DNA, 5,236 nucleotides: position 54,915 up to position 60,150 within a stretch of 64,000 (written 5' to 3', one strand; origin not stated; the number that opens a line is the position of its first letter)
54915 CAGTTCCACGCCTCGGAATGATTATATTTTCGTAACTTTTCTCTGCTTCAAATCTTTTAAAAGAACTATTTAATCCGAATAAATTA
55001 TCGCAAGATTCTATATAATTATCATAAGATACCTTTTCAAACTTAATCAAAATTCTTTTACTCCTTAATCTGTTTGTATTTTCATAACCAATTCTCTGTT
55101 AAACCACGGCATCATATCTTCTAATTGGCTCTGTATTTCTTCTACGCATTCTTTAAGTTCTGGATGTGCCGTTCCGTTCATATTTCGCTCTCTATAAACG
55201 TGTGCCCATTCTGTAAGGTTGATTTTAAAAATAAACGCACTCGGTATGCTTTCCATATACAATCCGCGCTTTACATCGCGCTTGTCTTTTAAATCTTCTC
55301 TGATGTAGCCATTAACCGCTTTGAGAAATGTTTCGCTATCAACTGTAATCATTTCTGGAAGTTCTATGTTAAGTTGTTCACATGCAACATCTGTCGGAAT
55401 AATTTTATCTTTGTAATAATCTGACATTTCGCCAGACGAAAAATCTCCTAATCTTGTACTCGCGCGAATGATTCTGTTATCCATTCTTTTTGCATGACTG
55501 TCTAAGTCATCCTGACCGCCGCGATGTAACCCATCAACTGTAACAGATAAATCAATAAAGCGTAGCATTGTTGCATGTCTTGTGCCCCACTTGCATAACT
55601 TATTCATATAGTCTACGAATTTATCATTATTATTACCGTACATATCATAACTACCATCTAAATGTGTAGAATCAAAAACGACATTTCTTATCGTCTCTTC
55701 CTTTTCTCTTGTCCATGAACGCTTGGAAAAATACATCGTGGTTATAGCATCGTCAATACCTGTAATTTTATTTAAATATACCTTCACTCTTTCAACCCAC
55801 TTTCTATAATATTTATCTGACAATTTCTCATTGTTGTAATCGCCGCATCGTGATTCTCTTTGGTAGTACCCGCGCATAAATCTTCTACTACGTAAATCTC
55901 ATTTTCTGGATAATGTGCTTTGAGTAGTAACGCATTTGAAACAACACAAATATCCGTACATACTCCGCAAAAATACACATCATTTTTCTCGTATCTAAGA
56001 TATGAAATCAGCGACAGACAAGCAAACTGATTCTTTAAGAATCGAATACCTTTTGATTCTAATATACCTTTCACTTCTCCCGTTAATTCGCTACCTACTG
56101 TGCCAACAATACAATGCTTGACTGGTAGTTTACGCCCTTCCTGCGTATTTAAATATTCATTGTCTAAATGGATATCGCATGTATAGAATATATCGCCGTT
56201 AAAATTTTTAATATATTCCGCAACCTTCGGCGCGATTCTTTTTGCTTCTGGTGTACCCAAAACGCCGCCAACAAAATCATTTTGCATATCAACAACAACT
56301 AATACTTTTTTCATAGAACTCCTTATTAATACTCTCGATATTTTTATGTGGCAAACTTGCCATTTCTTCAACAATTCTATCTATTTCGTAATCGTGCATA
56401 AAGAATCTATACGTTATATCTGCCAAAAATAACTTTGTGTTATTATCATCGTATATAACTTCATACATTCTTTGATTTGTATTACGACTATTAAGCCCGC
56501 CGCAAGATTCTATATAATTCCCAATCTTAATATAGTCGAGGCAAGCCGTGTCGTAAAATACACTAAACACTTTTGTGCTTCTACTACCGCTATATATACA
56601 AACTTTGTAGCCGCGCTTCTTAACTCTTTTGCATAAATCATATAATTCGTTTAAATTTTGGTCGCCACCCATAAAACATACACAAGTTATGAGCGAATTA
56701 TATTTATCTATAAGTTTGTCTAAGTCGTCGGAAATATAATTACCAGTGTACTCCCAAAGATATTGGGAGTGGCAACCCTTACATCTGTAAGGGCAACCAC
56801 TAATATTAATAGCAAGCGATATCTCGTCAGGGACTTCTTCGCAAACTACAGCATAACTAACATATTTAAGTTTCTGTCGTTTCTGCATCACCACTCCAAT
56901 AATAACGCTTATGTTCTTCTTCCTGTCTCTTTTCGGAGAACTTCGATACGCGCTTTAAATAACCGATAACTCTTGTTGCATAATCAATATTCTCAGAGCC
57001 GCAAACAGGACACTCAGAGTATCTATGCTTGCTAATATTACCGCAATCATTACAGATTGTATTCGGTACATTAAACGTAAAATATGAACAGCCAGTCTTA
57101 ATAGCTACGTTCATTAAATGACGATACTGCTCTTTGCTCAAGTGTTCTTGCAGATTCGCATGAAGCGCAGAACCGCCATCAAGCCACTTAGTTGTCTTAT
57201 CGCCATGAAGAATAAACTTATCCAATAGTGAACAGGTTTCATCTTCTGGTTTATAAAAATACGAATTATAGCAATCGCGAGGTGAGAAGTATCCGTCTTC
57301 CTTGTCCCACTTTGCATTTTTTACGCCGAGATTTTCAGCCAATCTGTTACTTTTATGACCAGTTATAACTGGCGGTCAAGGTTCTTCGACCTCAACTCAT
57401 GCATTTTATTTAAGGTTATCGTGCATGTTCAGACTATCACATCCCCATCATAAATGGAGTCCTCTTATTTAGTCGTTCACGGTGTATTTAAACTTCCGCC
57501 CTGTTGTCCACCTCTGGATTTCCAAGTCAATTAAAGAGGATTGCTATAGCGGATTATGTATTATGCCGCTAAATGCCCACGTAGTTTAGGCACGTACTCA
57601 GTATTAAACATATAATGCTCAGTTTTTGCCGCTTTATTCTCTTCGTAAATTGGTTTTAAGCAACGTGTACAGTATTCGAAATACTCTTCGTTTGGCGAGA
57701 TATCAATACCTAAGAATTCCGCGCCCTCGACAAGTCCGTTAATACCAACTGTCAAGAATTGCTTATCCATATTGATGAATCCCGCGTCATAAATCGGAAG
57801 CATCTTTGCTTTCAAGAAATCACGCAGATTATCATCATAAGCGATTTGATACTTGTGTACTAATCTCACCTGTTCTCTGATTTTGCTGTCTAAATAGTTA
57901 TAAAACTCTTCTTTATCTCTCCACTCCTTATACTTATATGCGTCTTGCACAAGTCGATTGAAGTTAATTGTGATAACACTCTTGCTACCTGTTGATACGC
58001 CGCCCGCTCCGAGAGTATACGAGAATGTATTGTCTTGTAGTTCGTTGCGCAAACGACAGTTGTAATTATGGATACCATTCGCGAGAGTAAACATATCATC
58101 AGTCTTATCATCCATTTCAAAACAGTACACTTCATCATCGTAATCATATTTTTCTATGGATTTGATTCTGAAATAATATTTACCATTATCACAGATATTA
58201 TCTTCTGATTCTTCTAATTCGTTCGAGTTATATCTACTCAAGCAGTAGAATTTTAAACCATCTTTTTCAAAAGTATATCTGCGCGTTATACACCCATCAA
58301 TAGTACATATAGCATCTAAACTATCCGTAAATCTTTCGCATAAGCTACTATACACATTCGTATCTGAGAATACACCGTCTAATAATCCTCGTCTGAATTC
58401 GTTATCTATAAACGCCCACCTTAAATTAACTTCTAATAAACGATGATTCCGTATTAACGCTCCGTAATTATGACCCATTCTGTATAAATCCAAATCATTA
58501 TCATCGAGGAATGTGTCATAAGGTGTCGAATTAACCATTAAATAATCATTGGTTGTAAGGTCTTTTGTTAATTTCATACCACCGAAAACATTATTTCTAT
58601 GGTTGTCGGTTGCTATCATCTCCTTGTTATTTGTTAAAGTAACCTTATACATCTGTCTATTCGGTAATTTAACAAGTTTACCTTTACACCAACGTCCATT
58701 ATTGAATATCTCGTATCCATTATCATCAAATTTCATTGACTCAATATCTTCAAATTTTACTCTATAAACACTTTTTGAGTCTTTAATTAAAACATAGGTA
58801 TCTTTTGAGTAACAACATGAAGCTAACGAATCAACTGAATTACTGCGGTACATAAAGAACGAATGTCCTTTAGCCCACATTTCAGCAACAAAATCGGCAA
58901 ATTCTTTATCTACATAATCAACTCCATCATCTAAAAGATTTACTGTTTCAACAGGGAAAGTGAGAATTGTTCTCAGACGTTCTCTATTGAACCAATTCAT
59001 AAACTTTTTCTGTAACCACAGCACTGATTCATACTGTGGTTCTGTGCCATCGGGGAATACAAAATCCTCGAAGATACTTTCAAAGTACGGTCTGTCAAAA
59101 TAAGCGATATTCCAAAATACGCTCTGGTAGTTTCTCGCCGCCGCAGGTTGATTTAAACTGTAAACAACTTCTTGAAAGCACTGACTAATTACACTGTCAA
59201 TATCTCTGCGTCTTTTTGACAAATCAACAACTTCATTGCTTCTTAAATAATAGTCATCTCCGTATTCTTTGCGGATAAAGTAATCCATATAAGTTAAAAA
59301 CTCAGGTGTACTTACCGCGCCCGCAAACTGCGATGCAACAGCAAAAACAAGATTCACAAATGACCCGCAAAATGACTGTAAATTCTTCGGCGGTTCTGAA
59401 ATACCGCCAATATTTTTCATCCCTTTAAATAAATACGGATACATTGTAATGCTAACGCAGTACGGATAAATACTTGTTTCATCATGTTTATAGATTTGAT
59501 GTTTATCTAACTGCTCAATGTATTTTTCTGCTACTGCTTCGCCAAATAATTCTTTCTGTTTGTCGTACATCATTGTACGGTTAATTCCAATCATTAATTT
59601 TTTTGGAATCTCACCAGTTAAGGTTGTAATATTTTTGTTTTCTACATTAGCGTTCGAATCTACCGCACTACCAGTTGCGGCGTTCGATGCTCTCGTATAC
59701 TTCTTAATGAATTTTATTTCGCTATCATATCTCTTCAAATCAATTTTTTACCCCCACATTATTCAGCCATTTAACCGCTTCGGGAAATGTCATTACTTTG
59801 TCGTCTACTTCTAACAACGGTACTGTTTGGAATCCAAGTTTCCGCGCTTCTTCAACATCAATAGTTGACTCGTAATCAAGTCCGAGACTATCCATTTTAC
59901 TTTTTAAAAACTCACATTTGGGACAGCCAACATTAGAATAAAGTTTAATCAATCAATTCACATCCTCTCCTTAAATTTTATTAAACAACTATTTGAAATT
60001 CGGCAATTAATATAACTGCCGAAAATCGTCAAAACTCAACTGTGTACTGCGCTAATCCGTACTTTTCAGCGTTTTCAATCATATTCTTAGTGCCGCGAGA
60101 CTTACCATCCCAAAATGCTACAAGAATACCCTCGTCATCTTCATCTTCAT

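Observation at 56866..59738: nrdD interrupted twice: by an ORF-less group I intron and by an intein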

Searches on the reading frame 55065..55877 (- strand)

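Call 72: search_protein_families(library=pfam, proteins=[window:55065-55877:-], max_evalue=0.001)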
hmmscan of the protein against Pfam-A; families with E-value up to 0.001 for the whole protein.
window:55065-55877:- (270 aa): 1 family
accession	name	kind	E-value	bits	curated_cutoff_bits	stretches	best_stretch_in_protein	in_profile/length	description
PF02511.20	Thy1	-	1e-05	25.8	24.8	1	89-258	40-191/191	Thymidylate synthase complementing protein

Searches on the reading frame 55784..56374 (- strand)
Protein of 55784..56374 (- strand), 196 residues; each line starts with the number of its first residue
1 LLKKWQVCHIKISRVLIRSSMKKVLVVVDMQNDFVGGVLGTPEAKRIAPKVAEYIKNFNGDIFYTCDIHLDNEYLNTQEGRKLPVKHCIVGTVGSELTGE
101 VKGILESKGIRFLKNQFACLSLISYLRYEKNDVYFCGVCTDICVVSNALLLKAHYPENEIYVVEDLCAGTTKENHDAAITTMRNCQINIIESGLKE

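Call 72: search_protein_families(library=pfam, proteins=[window:55784-56374:-], max_evalue=0.001)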
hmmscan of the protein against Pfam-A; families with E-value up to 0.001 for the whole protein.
window:55784-56374:- (196 aa): 1 family
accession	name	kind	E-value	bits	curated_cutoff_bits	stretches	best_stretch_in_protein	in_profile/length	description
PF00857.26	Isochorismatase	-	1.2e-22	81.3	27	1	24-191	2-172/175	Isochorismatase domain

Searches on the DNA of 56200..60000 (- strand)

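Call 5: search_dna_similar(query=window:56200-60000:-, collection=phages, mode=distant, max_rows=25)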
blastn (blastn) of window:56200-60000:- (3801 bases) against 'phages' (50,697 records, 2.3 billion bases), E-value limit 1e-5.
Records with a match: 31; places in all: 31; records where one place covers at least 80% of the query: 0.
Best place of each record, by identity: 80-90% 1; 60-80% 30.
By first word of the organism name: Prevotella 15; Vibrio 6; Cronobacter 4; Bacteriophage 2; uncultured 2; bajarodcaudo 1; Caudoviricetes 1.
By host as written in the record: Prevotella sp. 15; - 6; Vibrio alginolyticus CECT 521 2; Cronobacter sakazakii ATCC 29544 2; Cronobacter sakazakii 2; Vibrio alginolyticus NBRC 15630 = ATCC 17749 1; Vibrio parahaemolyticus 1; Vibrio parahaemolyticus TY18 1; and 1 more.
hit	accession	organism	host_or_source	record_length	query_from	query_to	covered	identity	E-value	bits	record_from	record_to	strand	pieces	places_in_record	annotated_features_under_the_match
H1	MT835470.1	Bacteriophage sp.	human fecal samples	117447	288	3050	26%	65.4%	1e-26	194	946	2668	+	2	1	record has no annotation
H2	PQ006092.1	bajarodcaudo virus 1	Chaetodipus spinatus feces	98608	986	2878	9%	68.4%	1e-6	124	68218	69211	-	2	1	putative anaerobic ribonucleoside triphosphate reductase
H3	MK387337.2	Vibrio phage Va1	Vibrio alginolyticus NBRC 15630 = ATCC ...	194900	824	2295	8%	70.2%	6e-11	141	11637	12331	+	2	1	anaerobic ribonucleoside-triphosphate reductase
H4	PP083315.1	Vibrio phage VB_VaC_TDDLMA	Vibrio alginolyticus CECT 521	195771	824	2295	8%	70.2%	6e-11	141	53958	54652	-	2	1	anaerobic ribonucleoside reductase large subunit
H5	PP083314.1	Vibrio phage VB_VaC_SRILMA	Vibrio alginolyticus CECT 521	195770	824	2295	8%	70.2%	6e-11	141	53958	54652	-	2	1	anaerobic ribonucleoside reductase large subunit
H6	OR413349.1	Vibrio phage pv27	Vibrio parahaemolyticus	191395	824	2295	8%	70.6%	2e-11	143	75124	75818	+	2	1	anaerobic ribonucleoside reductase large subunit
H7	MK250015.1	Prevotella phage Lak-A1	Prevotella sp.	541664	890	1177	8%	68.6%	5e-18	100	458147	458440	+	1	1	record has no annotation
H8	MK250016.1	Prevotella phage Lak-A1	Prevotella sp.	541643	890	1177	8%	68.6%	5e-18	100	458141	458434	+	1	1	record has no annotation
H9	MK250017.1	Prevotella phage Lak-A1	Prevotella sp.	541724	890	1177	8%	68.6%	5e-18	100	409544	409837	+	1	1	record has no annotation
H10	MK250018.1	Prevotella phage Lak-A1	Prevotella sp.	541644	890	1177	8%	68.6%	5e-18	100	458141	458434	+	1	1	record has no annotation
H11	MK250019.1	Prevotella phage Lak-A2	Prevotella sp.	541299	890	1177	8%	68.6%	5e-18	100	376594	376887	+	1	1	record has no annotation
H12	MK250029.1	Prevotella phage Lak-C1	Prevotella sp.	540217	890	1177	8%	68.3%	2e-16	96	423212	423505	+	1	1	record has no annotation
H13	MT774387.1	uncultured phage cr111_1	human feces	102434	2731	2994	7%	66.8%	7e-10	73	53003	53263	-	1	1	putative anaerobic ribonucleoside triphosphate reductase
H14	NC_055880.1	uncultured phage cr111_1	human feces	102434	2731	2994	7%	66.8%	7e-10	73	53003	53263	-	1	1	anaerobic ribonucleoside reductase large subunit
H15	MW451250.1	Vibrio phage phiTY18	Vibrio parahaemolyticus TY18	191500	824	1052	6%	68.3%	2e-11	80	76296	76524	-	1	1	record has no annotation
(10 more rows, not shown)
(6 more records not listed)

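Call 14: get_annotated_region(hit=H1, flank=1500)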
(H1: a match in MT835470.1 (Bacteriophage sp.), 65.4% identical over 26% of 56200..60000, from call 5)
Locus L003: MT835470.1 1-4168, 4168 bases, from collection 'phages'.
description: UNVERIFIED: Bacteriophage sp. clone scaffold_2 genomic sequence.
organism: Bacteriophage sp. (NCBI taxid 38018)
taxonomy: Viruses
host: -; source: human fecal samples; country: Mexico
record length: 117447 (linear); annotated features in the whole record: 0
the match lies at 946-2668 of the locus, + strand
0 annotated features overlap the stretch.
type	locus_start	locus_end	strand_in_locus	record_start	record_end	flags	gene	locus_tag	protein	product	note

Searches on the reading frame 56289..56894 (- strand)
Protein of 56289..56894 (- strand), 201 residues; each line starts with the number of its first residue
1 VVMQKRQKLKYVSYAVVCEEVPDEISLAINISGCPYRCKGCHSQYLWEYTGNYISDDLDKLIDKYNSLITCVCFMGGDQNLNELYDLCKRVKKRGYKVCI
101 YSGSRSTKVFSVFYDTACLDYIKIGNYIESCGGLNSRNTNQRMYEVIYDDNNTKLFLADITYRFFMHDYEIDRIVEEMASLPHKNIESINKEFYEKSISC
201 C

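Call 6: search_protein_families(library=pfam, proteins=[window:56289-56894:-], max_evalue=0.01)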
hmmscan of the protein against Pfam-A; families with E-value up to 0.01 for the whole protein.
window:56289-56894:- (201 aa): 3 families
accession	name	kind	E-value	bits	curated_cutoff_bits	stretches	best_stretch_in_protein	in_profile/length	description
PF13353.11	Fer4_12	-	1.1e-08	35.9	22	1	29-119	10-106/137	4Fe-4S single cluster domain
PF04055.27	Radical_SAM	-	1.5e-05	25.6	29.5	1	32-105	5-87/166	Radical SAM superfamily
PF08235.19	LNS2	-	0.0025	17.7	32.3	1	43-108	39-103/226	LNS2 (Lipin/Ned1/Smp2)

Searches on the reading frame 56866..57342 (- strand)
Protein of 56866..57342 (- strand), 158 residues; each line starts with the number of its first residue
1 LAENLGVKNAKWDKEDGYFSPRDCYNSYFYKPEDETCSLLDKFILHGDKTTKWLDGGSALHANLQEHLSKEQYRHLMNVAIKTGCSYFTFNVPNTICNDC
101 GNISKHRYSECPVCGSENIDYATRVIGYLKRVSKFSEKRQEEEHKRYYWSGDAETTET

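Call 6: search_protein_families(library=pfam, proteins=[window:56866-57342:-], max_evalue=0.01)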
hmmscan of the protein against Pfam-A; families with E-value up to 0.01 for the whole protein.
window:56866-57342:- (158 aa): 1 family
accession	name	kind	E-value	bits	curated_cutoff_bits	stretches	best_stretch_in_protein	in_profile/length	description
PF13597.11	NRDD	-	1.7e-32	113.3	26.2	1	2-148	415-561/562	Anaerobic ribonucleoside-triphosphate reductase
